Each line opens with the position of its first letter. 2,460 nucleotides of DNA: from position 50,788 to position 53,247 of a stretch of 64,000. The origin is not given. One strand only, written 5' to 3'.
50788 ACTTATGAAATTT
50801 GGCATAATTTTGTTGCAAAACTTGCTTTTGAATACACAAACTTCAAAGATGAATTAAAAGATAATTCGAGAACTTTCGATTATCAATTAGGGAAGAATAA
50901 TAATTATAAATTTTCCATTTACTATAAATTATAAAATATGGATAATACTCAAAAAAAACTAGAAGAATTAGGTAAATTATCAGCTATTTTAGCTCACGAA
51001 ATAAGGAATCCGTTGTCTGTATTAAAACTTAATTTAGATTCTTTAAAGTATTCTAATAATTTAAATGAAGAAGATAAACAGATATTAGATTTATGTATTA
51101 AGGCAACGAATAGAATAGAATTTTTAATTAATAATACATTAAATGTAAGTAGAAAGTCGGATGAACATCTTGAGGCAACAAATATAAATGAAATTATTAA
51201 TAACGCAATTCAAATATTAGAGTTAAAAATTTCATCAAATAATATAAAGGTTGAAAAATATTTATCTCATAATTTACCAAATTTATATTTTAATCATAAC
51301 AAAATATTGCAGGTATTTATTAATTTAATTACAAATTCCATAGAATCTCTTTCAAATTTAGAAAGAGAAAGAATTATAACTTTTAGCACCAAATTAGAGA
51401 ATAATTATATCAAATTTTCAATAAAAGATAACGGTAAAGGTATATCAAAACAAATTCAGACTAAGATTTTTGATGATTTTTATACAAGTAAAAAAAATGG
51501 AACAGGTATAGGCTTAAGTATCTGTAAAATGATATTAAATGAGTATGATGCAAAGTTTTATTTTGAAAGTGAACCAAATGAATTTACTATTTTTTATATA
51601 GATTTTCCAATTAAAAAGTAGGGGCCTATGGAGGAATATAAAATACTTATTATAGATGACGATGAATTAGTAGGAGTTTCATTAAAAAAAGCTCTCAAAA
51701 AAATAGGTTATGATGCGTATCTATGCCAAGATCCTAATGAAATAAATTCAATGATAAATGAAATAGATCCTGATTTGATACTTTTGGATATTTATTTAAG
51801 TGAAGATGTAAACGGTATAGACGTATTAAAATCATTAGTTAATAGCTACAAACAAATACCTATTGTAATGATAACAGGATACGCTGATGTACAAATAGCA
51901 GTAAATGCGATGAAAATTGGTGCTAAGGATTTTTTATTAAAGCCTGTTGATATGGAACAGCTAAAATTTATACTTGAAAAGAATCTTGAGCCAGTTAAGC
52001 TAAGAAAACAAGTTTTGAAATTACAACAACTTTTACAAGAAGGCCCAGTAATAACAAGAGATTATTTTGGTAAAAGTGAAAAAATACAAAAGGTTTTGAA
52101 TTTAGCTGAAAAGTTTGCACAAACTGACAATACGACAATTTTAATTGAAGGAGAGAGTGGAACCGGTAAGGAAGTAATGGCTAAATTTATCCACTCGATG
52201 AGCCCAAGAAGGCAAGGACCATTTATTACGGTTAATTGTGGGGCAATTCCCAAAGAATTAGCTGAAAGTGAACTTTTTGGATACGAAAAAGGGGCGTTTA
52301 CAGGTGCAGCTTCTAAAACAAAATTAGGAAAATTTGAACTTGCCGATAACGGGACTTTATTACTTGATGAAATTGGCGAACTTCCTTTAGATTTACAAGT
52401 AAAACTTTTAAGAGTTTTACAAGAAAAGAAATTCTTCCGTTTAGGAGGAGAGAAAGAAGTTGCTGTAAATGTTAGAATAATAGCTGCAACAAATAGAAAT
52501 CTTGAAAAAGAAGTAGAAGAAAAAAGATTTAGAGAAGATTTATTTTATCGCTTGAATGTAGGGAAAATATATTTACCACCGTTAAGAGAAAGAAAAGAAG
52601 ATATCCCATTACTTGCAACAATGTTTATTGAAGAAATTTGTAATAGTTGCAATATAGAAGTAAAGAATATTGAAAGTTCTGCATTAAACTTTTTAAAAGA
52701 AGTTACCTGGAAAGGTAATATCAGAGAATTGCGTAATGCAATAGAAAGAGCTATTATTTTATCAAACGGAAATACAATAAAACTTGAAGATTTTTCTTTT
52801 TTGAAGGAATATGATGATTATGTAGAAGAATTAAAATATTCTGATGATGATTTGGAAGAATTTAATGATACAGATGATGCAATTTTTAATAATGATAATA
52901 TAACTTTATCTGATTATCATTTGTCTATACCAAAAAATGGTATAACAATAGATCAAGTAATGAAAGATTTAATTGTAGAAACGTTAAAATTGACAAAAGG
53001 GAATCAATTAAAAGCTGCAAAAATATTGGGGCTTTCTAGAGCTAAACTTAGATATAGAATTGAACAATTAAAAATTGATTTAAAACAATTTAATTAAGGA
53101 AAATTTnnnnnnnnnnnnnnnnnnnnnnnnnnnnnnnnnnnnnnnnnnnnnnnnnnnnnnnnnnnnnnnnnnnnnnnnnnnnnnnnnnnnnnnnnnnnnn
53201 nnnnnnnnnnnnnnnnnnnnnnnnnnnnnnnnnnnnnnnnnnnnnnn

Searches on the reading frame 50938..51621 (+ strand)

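Call 13: search_protein_families(library=pfam, proteins=[window:50938-51621:+])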
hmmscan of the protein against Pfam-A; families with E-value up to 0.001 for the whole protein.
window:50938-51621:+ (227 aa): 3 families
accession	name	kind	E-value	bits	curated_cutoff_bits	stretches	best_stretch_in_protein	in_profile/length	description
PF02518.31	HATPase_c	-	8.8e-20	71.6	26.4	1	121-226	4-110/111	Histidine kinase-, DNA gyrase B-, and HSP90-like ATPase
PF00512.31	HisKA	-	4e-14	52.8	26.9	1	11-74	2-64/66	His Kinase A (phospho-acceptor) domain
PF14501.12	HATPase_c_5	-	2.2e-09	37.6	22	1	122-217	5-96/102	GHKL domain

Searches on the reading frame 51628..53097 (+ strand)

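Call 89: search_protein_families(library=pfam, proteins=[window:51628-53097:+], max_evalue=0.0001)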
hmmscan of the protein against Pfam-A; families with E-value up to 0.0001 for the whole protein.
window:51628-53097:+ (489 aa): 7 families
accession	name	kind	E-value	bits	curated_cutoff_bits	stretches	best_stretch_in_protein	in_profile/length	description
PF00158.32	Sigma54_activat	-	3.3e-71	238.8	20.2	1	147-314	2-167/168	Sigma-54 interaction domain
PF00072.30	Response_reg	-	9.2e-24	84.2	30.2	1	6-113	1-107/111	Response regulator receiver domain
PF25601.1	AAA_lid_14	-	1.4e-23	82.9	27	1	320-390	1-71/87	AAA+ ATPase lid domain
PF14532.12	Sigma54_activ_2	-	1.4e-18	67.9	25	1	147-319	1-138/138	Sigma-54 interaction domain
PF02954.25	HTH_8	-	7.7e-09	35.6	22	1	446-480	7-41/42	Bacterial regulatory protein, Fis family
PF07728.20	AAA_5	-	9.5e-07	29.3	22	1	171-294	2-126/139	AAA domain (dynein-related subfamily)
PF01078.27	Mg_chelatase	-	6.9e-05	22.8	20.3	0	222-289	88-157/207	Magnesium chelatase, subunit ChlI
